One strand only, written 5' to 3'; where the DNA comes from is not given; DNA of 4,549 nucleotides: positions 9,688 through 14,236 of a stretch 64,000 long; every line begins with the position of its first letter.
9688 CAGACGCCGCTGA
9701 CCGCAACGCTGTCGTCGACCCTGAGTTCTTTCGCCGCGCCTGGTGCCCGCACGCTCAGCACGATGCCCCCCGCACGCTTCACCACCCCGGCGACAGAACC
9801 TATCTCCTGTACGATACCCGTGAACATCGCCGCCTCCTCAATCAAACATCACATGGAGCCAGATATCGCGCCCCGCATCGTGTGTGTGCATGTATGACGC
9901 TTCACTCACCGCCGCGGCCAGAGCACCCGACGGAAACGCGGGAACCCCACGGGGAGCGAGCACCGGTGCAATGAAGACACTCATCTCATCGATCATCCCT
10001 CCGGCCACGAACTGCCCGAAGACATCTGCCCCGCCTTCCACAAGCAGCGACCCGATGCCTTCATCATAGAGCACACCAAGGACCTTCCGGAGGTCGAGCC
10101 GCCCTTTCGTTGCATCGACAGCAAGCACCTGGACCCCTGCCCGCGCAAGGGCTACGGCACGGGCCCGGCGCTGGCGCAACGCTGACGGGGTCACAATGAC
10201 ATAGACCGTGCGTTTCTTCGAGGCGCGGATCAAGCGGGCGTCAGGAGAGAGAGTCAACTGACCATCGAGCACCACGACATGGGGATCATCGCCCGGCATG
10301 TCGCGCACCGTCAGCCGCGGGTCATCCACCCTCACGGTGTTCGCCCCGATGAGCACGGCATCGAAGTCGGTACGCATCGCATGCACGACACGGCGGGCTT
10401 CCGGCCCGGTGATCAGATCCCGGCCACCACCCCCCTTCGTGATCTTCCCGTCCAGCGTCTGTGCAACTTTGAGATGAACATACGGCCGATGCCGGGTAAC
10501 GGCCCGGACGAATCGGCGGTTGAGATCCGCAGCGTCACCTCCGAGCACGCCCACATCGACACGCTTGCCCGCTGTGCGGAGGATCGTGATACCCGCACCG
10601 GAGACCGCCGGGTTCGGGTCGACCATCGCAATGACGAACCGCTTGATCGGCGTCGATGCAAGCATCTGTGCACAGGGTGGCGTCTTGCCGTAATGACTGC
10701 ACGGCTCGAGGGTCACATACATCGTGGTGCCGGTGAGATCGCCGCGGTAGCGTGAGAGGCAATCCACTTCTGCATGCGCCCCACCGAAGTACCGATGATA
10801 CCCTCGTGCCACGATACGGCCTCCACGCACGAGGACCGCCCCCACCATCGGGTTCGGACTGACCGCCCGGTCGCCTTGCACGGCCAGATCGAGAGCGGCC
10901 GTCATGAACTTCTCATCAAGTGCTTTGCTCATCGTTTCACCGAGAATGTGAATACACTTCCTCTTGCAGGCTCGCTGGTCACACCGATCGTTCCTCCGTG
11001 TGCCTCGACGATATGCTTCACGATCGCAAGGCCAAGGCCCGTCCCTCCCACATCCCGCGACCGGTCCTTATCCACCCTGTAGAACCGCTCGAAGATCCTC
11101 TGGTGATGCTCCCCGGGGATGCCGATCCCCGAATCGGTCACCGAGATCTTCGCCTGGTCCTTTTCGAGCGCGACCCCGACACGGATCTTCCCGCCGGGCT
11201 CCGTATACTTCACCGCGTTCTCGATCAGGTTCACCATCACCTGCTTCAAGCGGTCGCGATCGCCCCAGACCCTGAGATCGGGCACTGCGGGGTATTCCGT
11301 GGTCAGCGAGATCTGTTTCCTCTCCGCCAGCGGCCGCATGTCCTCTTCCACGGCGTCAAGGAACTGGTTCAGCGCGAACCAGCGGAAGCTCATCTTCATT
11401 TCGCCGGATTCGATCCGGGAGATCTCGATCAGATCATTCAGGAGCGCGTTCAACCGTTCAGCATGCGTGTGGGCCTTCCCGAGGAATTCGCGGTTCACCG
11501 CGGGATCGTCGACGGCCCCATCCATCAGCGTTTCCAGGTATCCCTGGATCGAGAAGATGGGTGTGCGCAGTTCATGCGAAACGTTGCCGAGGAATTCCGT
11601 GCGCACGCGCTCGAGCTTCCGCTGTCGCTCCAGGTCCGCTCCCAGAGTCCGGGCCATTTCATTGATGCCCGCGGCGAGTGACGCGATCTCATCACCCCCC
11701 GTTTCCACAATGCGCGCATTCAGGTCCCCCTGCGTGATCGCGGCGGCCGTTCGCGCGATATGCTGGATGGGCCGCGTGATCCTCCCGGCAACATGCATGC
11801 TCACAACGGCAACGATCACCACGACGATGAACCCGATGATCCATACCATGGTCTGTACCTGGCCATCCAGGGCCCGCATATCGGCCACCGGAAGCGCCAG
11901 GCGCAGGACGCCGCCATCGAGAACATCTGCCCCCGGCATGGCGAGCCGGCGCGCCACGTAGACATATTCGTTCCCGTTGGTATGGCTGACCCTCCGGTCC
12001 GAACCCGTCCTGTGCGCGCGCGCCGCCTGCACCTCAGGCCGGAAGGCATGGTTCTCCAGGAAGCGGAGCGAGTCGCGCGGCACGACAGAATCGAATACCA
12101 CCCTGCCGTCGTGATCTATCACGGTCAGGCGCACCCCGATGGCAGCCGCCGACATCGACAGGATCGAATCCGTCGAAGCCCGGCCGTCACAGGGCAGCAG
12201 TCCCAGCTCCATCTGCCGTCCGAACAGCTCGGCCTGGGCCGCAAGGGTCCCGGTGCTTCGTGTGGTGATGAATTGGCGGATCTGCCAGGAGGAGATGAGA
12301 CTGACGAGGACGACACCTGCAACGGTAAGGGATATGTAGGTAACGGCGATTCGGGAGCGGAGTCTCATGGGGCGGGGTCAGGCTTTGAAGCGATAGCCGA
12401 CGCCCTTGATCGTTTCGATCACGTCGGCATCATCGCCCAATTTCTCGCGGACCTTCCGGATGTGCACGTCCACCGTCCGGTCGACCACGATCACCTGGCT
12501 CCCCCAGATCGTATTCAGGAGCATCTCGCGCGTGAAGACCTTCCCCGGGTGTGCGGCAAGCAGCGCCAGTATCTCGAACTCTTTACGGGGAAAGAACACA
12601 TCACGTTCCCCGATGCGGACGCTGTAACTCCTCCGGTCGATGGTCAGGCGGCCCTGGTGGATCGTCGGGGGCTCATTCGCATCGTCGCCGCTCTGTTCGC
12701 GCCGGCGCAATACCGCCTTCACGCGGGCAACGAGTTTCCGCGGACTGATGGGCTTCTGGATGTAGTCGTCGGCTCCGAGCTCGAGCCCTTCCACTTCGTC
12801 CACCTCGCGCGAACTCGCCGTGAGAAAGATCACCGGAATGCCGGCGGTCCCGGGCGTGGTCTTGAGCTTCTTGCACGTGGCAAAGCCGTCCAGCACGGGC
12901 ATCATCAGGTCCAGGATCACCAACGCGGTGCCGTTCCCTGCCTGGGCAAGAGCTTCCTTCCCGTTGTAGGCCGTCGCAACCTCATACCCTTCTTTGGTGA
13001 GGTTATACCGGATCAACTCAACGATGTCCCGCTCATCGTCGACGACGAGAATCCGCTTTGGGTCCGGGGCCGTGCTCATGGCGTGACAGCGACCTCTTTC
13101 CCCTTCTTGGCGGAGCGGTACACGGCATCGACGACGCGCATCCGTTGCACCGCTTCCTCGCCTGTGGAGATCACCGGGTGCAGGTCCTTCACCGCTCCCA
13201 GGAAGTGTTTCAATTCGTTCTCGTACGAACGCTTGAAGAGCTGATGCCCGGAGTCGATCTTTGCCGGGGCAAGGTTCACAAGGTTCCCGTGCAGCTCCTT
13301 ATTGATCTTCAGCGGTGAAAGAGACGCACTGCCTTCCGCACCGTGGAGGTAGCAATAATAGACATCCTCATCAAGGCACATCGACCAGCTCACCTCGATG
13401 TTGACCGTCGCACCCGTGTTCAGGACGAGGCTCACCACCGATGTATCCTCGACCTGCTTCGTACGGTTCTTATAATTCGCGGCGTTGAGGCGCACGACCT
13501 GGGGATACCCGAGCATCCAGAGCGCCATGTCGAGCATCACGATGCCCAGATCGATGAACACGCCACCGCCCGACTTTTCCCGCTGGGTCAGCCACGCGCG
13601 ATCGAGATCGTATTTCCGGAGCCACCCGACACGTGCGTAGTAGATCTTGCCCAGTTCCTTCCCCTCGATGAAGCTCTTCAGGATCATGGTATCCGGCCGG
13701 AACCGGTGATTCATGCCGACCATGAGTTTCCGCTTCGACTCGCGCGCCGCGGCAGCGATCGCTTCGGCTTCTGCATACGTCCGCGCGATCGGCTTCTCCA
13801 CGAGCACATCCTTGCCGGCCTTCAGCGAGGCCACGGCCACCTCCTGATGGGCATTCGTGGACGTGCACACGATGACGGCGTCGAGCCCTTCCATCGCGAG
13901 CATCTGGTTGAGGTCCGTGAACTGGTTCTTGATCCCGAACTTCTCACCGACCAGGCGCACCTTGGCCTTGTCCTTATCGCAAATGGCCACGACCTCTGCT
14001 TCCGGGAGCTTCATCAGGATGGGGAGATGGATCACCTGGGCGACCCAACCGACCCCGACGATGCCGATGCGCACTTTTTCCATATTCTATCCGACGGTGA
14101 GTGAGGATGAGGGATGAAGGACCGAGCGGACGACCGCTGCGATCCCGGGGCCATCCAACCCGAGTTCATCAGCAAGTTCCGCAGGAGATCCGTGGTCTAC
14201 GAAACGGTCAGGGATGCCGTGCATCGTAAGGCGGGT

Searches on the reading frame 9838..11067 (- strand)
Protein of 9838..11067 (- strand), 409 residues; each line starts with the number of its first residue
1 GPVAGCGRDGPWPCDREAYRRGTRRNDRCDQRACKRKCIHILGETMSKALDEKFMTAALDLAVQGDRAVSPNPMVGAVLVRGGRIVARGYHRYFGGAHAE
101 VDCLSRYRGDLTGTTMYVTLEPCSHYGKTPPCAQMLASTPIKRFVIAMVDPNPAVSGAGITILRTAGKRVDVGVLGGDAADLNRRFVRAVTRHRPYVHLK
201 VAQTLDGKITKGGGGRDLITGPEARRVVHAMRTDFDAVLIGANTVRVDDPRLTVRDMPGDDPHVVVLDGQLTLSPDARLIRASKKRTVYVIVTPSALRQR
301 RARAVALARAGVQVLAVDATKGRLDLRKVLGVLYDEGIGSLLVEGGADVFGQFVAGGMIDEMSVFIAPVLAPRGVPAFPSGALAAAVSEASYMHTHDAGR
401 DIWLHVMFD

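Call 48: search_protein_families(library=pfam, proteins=[window:9838-11067:-], max_evalue=0.00001)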
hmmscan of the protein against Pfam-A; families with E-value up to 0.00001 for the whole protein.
window:9838-11067:- (409 aa): 3 families
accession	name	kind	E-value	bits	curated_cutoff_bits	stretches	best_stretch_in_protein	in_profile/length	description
PF01872.23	RibD_C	-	9.6e-40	136.9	24.1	1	195-371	1-165/197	RibD C-terminal domain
PF00383.29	dCMP_cyt_deam_1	-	3e-16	59.6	25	1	51-148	4-102/102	Cytidine and deoxycytidylate deaminase zinc-binding region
PF14437.12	MafB19-deam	-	5.8e-08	33.2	27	1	72-163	22-116/142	MafB19-like deaminase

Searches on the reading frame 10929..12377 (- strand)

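Call 48: search_protein_families(library=pfam, proteins=[window:10929-12377:-], max_evalue=0.00001)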
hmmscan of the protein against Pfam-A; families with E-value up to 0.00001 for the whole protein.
window:10929-12377:- (482 aa): 3 families
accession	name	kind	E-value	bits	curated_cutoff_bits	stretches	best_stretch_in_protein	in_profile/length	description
PF02518.31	HATPase_c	-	7.2e-34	117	26.4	1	372-481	1-108/111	Histidine kinase-, DNA gyrase B-, and HSP90-like ATPase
PF00512.31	HisKA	-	9.6e-19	67.6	26.9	1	259-325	2-66/66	His Kinase A (phospho-acceptor) domain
PF00672.30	HAMP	-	6.5e-14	52.4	25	1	196-245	2-51/53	HAMP domain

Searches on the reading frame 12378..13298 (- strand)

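Call 66: search_protein_families(library=pfam, proteins=[window:12378-13298:-], max_evalue=0.00001)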
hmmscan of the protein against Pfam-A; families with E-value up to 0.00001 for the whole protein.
window:12378-13298:- (306 aa): 2 families
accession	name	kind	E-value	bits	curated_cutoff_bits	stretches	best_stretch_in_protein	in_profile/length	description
PF00072.30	Response_reg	-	2.3e-28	99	30.2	1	83-194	1-111/111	Response regulator receiver domain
PF00486.34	Trans_reg_C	-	1.9e-24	86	26.2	1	234-304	4-77/77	Transcriptional regulatory protein, C terminal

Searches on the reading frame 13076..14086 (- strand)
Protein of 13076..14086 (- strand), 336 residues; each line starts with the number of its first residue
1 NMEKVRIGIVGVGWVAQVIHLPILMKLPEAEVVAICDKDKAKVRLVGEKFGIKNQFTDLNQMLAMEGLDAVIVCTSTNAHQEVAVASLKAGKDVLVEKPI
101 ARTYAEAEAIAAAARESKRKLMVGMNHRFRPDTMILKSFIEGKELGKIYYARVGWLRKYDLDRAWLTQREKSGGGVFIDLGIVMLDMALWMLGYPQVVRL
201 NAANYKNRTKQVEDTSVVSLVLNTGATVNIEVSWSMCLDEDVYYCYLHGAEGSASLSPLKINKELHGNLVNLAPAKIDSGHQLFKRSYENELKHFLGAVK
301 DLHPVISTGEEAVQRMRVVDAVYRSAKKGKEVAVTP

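Call 66: search_protein_families(library=pfam, proteins=[window:13076-14086:-], max_evalue=0.00001)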
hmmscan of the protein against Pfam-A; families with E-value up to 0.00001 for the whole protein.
window:13076-14086:- (336 aa): 4 families
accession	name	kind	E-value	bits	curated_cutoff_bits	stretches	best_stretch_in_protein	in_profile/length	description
PF01408.29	GFO_IDH_MocA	-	4.2e-30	105.4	24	1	5-124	1-119/120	Oxidoreductase family, NAD-binding Rossmann fold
PF02894.22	GFO_IDH_MocA_C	-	1.3e-23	84.4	22.9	1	137-334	1-218/218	Oxidoreductase family, C-terminal alpha/beta domain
PF22725.1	GFO_IDH_MocA_C3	-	2e-19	70.2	27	1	136-254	4-123/124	GFO/IDH/MocA C-terminal domain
PF03447.22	NAD_binding_3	-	3.8e-08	34.5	24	1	10-123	5-115/116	Homoserine dehydrogenase, NAD binding domain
